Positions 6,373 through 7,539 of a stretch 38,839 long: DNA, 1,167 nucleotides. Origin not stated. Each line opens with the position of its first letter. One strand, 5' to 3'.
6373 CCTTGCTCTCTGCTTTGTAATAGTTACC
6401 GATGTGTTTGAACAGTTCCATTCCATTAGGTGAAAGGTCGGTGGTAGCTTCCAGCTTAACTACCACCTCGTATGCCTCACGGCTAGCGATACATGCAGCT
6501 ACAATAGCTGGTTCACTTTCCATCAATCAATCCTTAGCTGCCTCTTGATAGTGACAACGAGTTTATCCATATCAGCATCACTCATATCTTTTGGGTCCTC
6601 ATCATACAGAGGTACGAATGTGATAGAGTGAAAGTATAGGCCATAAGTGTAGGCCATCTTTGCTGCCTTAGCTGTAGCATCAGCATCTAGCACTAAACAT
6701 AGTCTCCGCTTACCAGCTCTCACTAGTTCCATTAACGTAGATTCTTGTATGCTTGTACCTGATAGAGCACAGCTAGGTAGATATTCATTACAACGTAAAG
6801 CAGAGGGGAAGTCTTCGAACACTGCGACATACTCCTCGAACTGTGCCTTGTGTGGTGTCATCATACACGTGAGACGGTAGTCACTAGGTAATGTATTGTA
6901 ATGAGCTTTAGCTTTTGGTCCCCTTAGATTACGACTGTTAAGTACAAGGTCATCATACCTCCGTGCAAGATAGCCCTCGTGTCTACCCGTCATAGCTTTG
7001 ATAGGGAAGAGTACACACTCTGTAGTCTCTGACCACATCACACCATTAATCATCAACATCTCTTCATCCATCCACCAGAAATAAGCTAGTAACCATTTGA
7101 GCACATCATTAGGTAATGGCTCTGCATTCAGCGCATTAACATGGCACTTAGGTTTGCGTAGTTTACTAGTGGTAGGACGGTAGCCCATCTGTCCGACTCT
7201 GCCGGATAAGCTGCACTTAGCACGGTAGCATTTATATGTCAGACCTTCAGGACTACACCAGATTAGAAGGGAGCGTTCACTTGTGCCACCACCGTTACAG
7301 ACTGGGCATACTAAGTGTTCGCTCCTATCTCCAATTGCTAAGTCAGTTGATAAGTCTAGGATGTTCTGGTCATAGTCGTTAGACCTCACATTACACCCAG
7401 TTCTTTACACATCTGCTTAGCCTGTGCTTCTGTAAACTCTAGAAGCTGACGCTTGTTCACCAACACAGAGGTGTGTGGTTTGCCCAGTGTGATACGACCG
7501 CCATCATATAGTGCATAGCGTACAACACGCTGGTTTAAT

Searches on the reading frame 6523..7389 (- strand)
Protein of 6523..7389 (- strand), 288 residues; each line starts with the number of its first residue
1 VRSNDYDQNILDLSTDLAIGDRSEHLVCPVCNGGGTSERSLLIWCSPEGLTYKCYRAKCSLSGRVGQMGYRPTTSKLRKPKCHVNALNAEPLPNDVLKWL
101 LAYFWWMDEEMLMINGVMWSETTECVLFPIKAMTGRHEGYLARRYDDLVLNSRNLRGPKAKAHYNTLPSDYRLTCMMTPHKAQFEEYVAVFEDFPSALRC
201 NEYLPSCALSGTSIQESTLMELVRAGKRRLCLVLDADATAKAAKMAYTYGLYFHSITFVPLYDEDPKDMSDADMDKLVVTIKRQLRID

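Call 29: search_protein_families(library=pfam, proteins=[window:6523-7389:-], max_evalue=0.01)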
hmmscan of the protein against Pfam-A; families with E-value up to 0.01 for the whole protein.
window:6523-7389:- (288 aa): 0 families

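Call 45: search_protein_families(library=phrogs, proteins=[window:6523-7389:-], max_evalue=0.001)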
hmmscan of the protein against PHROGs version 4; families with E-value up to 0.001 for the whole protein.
window:6523-7389:- (288 aa): 2 families
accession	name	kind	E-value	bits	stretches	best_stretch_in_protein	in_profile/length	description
phrog_47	-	DNA, RNA and nucleotide metabolism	2.5e-19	70.3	1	4-277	23-329/947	DNA primase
phrog_22173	-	DNA, RNA and nucleotide metabolism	1e-07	33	1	158-278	10-130/133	DNA primase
